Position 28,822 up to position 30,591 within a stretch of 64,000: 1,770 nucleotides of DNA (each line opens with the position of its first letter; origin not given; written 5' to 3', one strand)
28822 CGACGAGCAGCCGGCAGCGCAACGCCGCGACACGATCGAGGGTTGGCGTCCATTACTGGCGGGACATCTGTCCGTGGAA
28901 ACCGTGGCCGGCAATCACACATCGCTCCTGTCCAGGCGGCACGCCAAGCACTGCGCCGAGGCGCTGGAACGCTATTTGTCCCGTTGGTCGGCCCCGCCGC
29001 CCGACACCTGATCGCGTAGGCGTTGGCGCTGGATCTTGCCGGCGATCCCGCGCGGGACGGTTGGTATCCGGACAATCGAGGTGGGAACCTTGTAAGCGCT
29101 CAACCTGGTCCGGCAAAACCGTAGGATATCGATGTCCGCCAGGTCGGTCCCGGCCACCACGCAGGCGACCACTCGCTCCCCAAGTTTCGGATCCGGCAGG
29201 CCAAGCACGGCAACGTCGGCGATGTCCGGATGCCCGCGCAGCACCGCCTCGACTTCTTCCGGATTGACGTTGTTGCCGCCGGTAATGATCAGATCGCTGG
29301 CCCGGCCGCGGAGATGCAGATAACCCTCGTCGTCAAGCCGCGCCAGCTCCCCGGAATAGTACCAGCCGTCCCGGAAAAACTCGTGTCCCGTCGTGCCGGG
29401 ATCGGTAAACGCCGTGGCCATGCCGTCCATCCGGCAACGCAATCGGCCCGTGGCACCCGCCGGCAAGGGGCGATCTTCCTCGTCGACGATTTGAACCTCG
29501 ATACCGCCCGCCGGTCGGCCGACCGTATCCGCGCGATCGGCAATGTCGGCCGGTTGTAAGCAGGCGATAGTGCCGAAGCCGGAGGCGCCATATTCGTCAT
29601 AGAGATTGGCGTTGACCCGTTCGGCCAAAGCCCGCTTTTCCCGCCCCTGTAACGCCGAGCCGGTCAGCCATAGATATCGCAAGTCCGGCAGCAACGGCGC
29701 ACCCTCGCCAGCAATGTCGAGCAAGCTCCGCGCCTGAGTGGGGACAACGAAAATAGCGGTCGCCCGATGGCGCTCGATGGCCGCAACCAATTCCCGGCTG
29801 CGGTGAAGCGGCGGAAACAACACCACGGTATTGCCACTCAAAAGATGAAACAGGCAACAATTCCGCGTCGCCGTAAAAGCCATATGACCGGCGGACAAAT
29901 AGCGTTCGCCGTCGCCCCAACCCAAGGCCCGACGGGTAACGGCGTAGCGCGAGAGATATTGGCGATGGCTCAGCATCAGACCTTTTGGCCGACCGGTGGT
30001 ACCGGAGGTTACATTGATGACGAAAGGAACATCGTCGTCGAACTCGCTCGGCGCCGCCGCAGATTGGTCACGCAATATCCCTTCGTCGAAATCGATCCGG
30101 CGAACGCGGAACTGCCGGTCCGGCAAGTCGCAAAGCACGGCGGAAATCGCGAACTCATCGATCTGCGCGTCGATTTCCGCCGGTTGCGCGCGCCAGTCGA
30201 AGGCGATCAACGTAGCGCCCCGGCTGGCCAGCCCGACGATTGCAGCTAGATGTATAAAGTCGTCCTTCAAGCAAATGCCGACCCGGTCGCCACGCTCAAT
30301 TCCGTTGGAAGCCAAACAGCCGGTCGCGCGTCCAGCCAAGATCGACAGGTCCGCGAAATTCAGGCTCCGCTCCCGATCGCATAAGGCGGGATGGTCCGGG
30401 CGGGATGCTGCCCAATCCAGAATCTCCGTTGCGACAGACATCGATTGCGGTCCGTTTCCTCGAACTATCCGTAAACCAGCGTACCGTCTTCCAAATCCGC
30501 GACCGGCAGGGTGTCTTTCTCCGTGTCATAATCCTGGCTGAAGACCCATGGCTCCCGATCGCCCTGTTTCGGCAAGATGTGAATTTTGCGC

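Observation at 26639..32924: Compact cluster: LLM oxidoreductase, TPR-PCP-thioesterase fusion, stand-alone adenylating enzyme, Baeyer-Villiger-type monooxygenase, esterase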

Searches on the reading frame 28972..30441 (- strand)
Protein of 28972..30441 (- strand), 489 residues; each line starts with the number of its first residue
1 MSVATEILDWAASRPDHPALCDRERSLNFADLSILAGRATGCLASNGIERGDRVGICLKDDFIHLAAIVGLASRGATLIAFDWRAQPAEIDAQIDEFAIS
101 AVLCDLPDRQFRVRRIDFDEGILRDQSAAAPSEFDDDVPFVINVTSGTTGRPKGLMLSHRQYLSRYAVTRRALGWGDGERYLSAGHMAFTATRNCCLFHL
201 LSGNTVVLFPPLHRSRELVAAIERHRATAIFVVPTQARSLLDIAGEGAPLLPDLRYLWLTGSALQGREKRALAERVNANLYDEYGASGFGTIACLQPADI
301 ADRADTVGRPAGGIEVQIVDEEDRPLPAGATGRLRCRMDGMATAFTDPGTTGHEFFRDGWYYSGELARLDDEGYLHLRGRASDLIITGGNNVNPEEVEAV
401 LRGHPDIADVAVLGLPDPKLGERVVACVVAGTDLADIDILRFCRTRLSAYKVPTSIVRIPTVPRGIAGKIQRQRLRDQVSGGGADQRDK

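Call 3: search_protein_families(library=pfam, proteins=[window:28972-30441:-], max_evalue=0.01)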
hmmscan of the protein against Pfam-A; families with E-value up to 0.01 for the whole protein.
window:28972-30441:- (489 aa): 2 families
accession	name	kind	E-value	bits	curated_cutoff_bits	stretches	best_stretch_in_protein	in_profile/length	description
PF00501.34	AMP-binding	-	1.5e-55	189.1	29.9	1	9-342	3-380/384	AMP-binding enzyme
PF13193.12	AMP-binding_C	-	1.7e-14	54.9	24.5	1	396-469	1-76/76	AMP-binding enzyme C-terminal domain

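Call 4: search_protein_families(library=ncbifam, proteins=[window:28972-30441:-], max_evalue=0.001)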
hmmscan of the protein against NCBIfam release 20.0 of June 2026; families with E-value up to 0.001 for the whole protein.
window:28972-30441:- (489 aa): 102 families (the best 25 are shown)
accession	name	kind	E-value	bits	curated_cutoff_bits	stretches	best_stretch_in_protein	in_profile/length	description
NF004837.0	PRK06187.1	subfamily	1e-83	281.4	476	2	113-484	146-527/531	long-chain-fatty-acid--CoA ligase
NF006182.0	PRK08316.1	subfamily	1.5e-69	234.9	663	2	116-480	150-518/523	fatty acyl-CoA synthetase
NF009071.0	PRK12406.1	subfamily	8.6e-62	209.2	701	2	114-478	133-501/510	acyl-CoA synthetase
NF002966.0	PRK03640.1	equivalog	1.2e-61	208.8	556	1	11-479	12-480/483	o-succinylbenzoate--CoA ligase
NF005801.1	PRK07656.1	equivalog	7.4e-60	203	657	2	133-476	160-500/500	FadD3 family acyl-CoA ligase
TIGR01923.1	menE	equivalog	1.1e-59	202.5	330.15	1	29-475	2-442/442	o-succinylbenzoate--CoA ligase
NF004114.0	PRK05605.1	equivalog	2.2e-58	198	766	1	126-480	210-570/575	long-chain-fatty-acid--CoA ligase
NF005702.0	PRK07514.1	subfamily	2.4e-57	194.5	558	1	22-479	25-500/506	malonyl-CoA synthase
NF009233.0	PRK12583.1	subfamily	5.8e-56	190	832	1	120-478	184-549/558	fatty acid CoA ligase family protein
NF004511.1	PRK05852.1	equivalog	1.2e-55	189.2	650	1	11-478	9-503/505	FadD7 family fatty acid--CoA ligase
NF006572.0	PRK09088.1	equivalog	1.2e-55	189.1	696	1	14-479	14-487/491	acyl-CoA synthetase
NF005676.0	PRK07470.1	equivalog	2.1e-55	188.4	774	1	127-483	166-533/544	acyl-CoA synthetase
NF052269.1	Staph_lig_FadD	equivalog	2.6e-55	187.7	650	1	17-478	16-492/499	long-chain-fatty-acid--CoA ligase FadD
NF005863.0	PRK07798.1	subfamily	3.9e-54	184.1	543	2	132-478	161-530/540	acyl-CoA synthetase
NF052580.1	Str24CoAsynCasG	equivalog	1e-53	182.5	750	1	7-475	46-546/548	steroid-24-oyl-CoA synthetase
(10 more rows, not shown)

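Call 9: list_cluster_members(proteins=[P0001, window:28972-30441:-, window:26624-27583:+, window:30465-31964:-, window:31977-32924:-])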
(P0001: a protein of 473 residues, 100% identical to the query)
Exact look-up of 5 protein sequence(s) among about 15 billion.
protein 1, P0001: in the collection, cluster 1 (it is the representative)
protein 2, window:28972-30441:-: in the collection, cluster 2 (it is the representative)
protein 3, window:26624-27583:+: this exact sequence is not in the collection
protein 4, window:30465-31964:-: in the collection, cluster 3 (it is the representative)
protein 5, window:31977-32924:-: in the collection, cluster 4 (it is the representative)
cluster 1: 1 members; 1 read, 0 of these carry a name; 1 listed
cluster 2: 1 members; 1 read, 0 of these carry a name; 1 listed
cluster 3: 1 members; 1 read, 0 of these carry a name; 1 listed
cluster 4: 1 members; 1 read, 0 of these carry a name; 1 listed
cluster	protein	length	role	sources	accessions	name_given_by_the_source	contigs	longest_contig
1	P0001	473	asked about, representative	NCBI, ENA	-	-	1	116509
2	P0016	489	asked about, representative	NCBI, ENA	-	-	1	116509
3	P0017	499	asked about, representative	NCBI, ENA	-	-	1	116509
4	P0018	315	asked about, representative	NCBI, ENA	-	-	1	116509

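Call 56: search_protein_families(library=ncbifam, proteins=[L006:658-1488:+, L006:1485-1763:+, L006:1770-2555:+, L006:2570-3355:+, L006:3369-4829:+, L006:4841-5686:+, L006:5619-6371:-, L006:6509-7381:+, L006:7378-9510:-, L120:476-1585:+], max_evalue=0.00001)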
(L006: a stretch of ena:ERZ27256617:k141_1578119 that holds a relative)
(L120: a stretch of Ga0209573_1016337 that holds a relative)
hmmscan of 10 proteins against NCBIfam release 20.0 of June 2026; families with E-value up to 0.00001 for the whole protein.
L006:658-1488:+ (276 aa): 15 families
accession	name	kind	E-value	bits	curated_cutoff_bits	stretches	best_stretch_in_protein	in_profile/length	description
NF040959.1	MamA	equivalog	5.6e-20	71.7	200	1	132-250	87-203/204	magnetosome protein MamA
TIGR02521.1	type_IV_pilW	equivalog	5e-18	65.5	154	1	151-257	31-135/234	type IV pilus biogenesis/stability protein PilW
TIGR02917.1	PEP_TPR_lipo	equivalog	2.7e-16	58.6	312.2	1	28-263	443-678/899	XrtA/PEP-CTERM system TPR-repeat protein PrsT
NF033762.1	social_mot_Tgl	equivalog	4.5e-15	55.7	225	1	184-262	29-108/252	social motility TPR repeat lipoprotein Tgl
NF033758.1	gliding_GltE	equivalog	3.5e-13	49.3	225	1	35-214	71-250/411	adventurous gliding motility TPR repeat lipoprotein GltE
TIGR02552.1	LcrH_SycD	equivalog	2.5e-12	46.6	104.8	0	146-220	46-120/136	SycD/LcrH family type III secretion system chaperone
NF033920.0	C39_PA2778_fam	equivalog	2.8e-11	43.3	150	1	162-251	166-255/255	PA2778 family cysteine peptidase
TIGR03939.1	PGA_TPR_OMP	equivalog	4.1e-11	41.8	366.65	1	28-189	31-191/800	poly-beta-1,6 N-acetyl-D-glucosamine export porin PgaA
NF008757.0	PRK11788.1-5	equivalog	2.2e-08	33.7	363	0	22-77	186-241/388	lipopolysaccharide assembly protein LapB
NF008391.2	PRK11189.1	equivalog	1e-07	31.7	250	0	184-262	63-140/297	lipoprotein NlpI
TIGR00990.1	3a0801s09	subfamily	1.4e-07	30.6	757.25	0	173-254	420-501/615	mitochondrial import receptor subunit TOM70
NF047507.1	TPR_BatC_Lepto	exception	1.7e-07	31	175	0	225-268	101-144/214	TPR repeat-containing protein BatC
NF047558.1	TPR_END_plus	domain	7.5e-07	29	32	0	225-257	4-37/56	TPR end-of-group domain-containing protein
NF002725.1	PRK02603.1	equivalog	9.8e-07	28.9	143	0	173-242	56-128/173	photosystem I assembly protein Ycf3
NF052415.1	T3SS_chap_SctY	equivalog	9.6e-06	26.1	70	0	152-214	40-105/106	type III secretion apparatus assembly chaperone SctY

L006:1485-1763:+ (92 aa): 5 families
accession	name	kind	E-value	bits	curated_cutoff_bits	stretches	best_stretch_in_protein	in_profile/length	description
NF047350.1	aureusi_NRPS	equivalog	1.6e-14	51.8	2500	1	7-90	895-978/2373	aureusimine non-ribosomal peptide synthetase AusA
NF004282.0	PRK05691.1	subfamily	3.9e-11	39.7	4090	1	13-88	1631-1706/4334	non-ribosomal peptide synthase/polyketide synthase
NF038078.1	NRPS_MxcG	equivalog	5.6e-08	30.5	2300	1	18-91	972-1045/1442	myxochelin non-ribosomal peptide synthetase MxcG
TIGR03443.1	alpha_am_amid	equivalog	3.7e-07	27.9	1030.1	1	19-90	847-920/1390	L-aminoadipate-semialdehyde dehydrogenase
NF041803.1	NRPS_SolG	exception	5.2e-06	24.3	2200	1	14-87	1083-1155/1163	solanimycin non-ribosomal peptide synthetase SolG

L006:1770-2555:+ (261 aa): 0 families

L006:2570-3355:+ (261 aa): 0 families

L006:3369-4829:+ (486 aa): 101 families (the best 25 are shown)
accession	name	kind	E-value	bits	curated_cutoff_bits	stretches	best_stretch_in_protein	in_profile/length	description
NF004837.0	PRK06187.1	subfamily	5.5e-93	312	476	1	1-479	8-518/531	long-chain-fatty-acid--CoA ligase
NF005676.0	PRK07470.1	equivalog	8.5e-74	249.1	774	1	1-479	20-525/544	acyl-CoA synthetase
NF006182.0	PRK08316.1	subfamily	1.7e-70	238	663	1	3-478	13-512/523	fatty acyl-CoA synthetase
NF002966.0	PRK03640.1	equivalog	2.4e-67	227.6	556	1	9-481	10-478/483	o-succinylbenzoate--CoA ligase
NF005307.0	PRK06839.1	equivalog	1.8e-66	224.8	748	1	4-485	5-495/496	o-succinylbenzoate--CoA ligase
NF004511.1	PRK05852.1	equivalog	2.6e-64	217.7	650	1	3-481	1-502/505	FadD7 family fatty acid--CoA ligase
NF052269.1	Staph_lig_FadD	equivalog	2.4e-63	214.2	650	1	5-483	4-493/499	long-chain-fatty-acid--CoA ligase FadD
NF006572.0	PRK09088.1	equivalog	4e-62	210.5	696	1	4-480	4-484/491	acyl-CoA synthetase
NF004114.0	PRK05605.1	equivalog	6.6e-62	209.6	766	2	141-479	221-565/575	long-chain-fatty-acid--CoA ligase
NF004808.0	PRK06155.1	equivalog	3e-59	200.7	722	2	123-479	165-518/542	ATP-dependent acyl-CoA ligase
TIGR01923.1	menE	equivalog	2.7e-58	197.9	330.15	1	28-479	1-442/442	o-succinylbenzoate--CoA ligase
NF004797.0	PRK06145.1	equivalog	6.7e-58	196.2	850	1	1-479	2-491/499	acyl-CoA synthetase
NF009071.0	PRK12406.1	subfamily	2.8e-57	194.3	701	2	144-479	157-498/510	acyl-CoA synthetase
NF005801.1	PRK07656.1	equivalog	6.5e-57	193.3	657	1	5-479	5-499/500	FadD3 family acyl-CoA ligase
NF052580.1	Str24CoAsynCasG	equivalog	7.2e-57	192.9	750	1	23-479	62-546/548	steroid-24-oyl-CoA synthetase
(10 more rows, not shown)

L006:4841-5686:+ (281 aa): 3 families
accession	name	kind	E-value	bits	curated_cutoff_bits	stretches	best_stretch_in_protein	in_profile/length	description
NF042922.1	4PPT_HetI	equivalog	3.7e-32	111.5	370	1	14-236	4-224/235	4'-phosphopantetheinyl transferase HetI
NF007676.0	PRK10351.1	equivalog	1e-13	51.3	174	1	96-189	54-145/195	4'-phosphopantetheinyl transferase AcpT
TIGR00556.1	pantethn_trn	domain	8.2e-07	29.2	45.35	1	132-193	5-70/128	phosphopantetheine--protein transferase domain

L006:5619-6371:- (250 aa): 0 families

L006:6509-7381:+ (290 aa): 1 family
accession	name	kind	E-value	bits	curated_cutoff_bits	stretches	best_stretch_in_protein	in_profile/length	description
TIGR03212.1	uraD_N-term-dom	equivalog_domain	6.7e-29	100.9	424.6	1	64-284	69-291/297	allantoinase PuuE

L006:7378-9510:- (710 aa): 20 families
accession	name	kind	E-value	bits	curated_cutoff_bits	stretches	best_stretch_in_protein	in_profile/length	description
NF040959.1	MamA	equivalog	1.9e-28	99.3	200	2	10-142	70-202/204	magnetosome protein MamA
NF033762.1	social_mot_Tgl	equivalog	3.2e-27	95.5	225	3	130-201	48-120/252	social motility TPR repeat lipoprotein Tgl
TIGR02917.1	PEP_TPR_lipo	equivalog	6.3e-23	80.6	312.2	2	23-177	681-833/899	XrtA/PEP-CTERM system TPR-repeat protein PrsT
TIGR02521.1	type_IV_pilW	equivalog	2.4e-21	76.3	154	2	84-190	36-141/234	type IV pilus biogenesis/stability protein PilW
NF033758.1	gliding_GltE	equivalog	3.8e-16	59.1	225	2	205-280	76-146/411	adventurous gliding motility TPR repeat lipoprotein GltE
NF049992.1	NGTferase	equivalog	3.9e-16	58.8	1000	1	412-684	323-587/614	UDP-glucose:protein N-beta-glucosyltransferase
NF033920.0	C39_PA2778_fam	equivalog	1.4e-14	54.1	150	1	88-176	165-253/255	PA2778 family cysteine peptidase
TIGR02552.1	LcrH_SycD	equivalog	8.5e-14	51.4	104.8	1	75-146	48-119/136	SycD/LcrH family type III secretion system chaperone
NF008391.2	PRK11189.1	equivalog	2.6e-13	50.1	250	0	68-136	88-156/297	lipoprotein NlpI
NF047507.1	TPR_BatC_Lepto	exception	7.4e-12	45.2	175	0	94-153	73-136/214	TPR repeat-containing protein BatC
NF052415.1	T3SS_chap_SctY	equivalog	4.8e-11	43.1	70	1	47-141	8-105/106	type III secretion apparatus assembly chaperone SctY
TIGR00540.1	TPR_hemY_coli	hypoth_equivalog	5.2e-10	38.6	142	1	10-137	260-383/385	heme biosynthesis-associated TPR protein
NF008520.0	PRK11447.1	equivalog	2.2e-09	35.7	858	0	52-114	276-338/1157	cellulose synthase complex outer membrane protein BcsC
NF053607.1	CHU_0125_OmpA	equivalog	2.9e-09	36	620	0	62-145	36-119/639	CHU_0125 family OmpA-like outer membrane integrity protein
TIGR03939.1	PGA_TPR_OMP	equivalog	1.2e-08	33.7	366.65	1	63-169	104-210/800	poly-beta-1,6 N-acetyl-D-glucosamine export porin PgaA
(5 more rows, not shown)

L120:476-1585:+ (369 aa): 6 families
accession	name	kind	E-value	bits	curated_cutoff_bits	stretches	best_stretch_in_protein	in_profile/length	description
TIGR03443.1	alpha_am_amid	equivalog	6.4e-09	33.7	1030.1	1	39-129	846-939/1390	L-aminoadipate-semialdehyde dehydrogenase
NF004282.0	PRK05691.1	subfamily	6.6e-09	32.3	4090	1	44-124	1641-1721/4334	non-ribosomal peptide synthase/polyketide synthase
NF007605.2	PRK10252.1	equivalog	1.1e-08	33.1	2400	1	34-230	968-1165/1292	enterobactin non-ribosomal peptide synthetase EntF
NF047350.1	aureusi_NRPS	equivalog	5.6e-06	23.5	2500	1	44-110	911-977/2373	aureusimine non-ribosomal peptide synthetase AusA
NF040607.1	mycolic_Pks13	equivalog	6.7e-06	23.8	2100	0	124-231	1414-1516/1680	polyketide synthase Pks13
NF041592.1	carboxyl_red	equivalog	8.4e-06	23.7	1300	0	42-114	642-717/1160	carboxylic acid reductase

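Call 78: search_protein_families(library=pfam, proteins=[L009:4483-6654:-, L009:6740-7498:+, L009:7419-8141:+, L009:8445-9524:+, L095:614-2059:-, L095:8216-10300:+, L095:10670-12451:-, L095:12508-13812:+, L125:4932-7382:+, L125:3551-4258:+], max_evalue=0.00001)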
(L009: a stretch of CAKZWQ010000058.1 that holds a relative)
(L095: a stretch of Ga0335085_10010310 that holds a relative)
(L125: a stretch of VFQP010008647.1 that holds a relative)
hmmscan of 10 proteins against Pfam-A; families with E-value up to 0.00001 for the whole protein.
L009:4483-6654:- (723 aa): 3 families
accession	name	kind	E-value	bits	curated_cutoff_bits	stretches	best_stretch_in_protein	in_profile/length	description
PF08497.15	Radical_SAM_N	-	1.7e-138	461.4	25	1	35-382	1-301/301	Radical SAM N-terminal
PF11842.13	DUF3362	-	4.7e-42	144.2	27.6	1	597-700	1-107/151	Domain of unknown function (DUF3362)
PF04055.27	Radical_SAM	-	1.5e-12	48.4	29.5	1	385-589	3-166/166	Radical SAM superfamily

L009:6740-7498:+ (252 aa): 1 family
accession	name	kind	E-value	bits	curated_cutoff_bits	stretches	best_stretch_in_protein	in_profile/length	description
PF01936.24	NYN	-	4.1e-34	118.6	24.2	1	6-150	1-144/145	NYN domain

L009:7419-8141:+ (240 aa): 2 families
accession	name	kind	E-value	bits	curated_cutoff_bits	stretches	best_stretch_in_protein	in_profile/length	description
PF03364.25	Polyketide_cyc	-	4.4e-07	30.6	23.4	1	86-208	1-117/126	Polyketide cyclase / dehydrase and lipid transport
PF10604.15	Polyketide_cyc2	-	5e-07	30.5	27.4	1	79-202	3-120/142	Polyketide cyclase / dehydrase and lipid transport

L009:8445-9524:+ (359 aa): 3 families
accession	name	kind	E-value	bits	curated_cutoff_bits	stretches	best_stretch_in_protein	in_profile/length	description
PF01738.24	DLH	-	5.2e-16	59.3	21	1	85-279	9-199/217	Dienelactone hydrolase family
PF00326.27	Peptidase_S9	-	3.2e-11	43.6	22.6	1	223-272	143-192/213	Prolyl oligopeptidase family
PF07859.19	Abhydrolase_3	-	3.1e-06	27.5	25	0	145-190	44-92/210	alpha/beta hydrolase fold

L095:614-2059:- (481 aa): 2 families
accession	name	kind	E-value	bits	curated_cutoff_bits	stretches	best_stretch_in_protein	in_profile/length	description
PF02530.20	Porin_2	-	2.9e-19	70.1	22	1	72-449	23-320/357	Porin subfamily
PF19577.5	DcaP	-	7.4e-13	48.7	27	1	146-459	111-388/410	DcaP outer membrane protein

L095:8216-10300:+ (694 aa): 3 families
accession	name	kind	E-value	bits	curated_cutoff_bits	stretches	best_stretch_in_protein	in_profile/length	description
PF01968.24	Hydantoinase_A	-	1.1e-84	284.6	22.9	1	206-501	1-289/291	Hydantoinase/oxoprolinase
PF05378.19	Hydant_A_N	-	7.4e-53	179.3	25.2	1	9-184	1-174/176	Hydantoinase/oxoprolinase N-terminal region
PF19278.4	Hydant_A_C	-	4.3e-11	43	21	1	531-687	27-187/193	Hydantoinase/oxoprolinase C-terminal domain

L095:10670-12451:- (593 aa): 0 families

L095:12508-13812:+ (434 aa): 3 families
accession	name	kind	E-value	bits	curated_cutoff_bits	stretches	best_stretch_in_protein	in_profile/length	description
PF13458.12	Peripla_BP_6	-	1.8e-52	179.5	31.7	1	47-409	2-339/343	Periplasmic binding protein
PF01094.35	ANF_receptor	-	5.2e-16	59.1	25.4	1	97-288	19-210/353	Receptor family ligand binding region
PF13433.12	Peripla_BP_5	-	3.3e-09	36.8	27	1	47-150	1-89/363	Periplasmic binding protein domain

L125:4932-7382:+ (816 aa): 5 families
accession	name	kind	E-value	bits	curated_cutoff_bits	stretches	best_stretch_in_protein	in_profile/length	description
PF01266.30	DAO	-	3.1e-63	214.9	27.9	1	9-373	1-353/353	FAD dependent oxidoreductase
PF01571.26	GCV_T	-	1.3e-61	208.5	25.6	1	434-703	2-254/255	Aminomethyltransferase folate-binding domain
PF08669.17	GCV_T_C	-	3e-19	69.1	25.9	1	728-806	1-78/80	Glycine cleavage T-protein C-terminal barrel domain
PF16350.10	FAO_M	-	1.2e-17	64.3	27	1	376-431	1-56/56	FAD dependent oxidoreductase central domain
PF13738.12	Pyr_redox_3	-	7.8e-07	29.1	30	0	11-44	1-34/305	Pyridine nucleotide-disulphide oxidoreductase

L125:3551-4258:+ (235 aa): 0 families
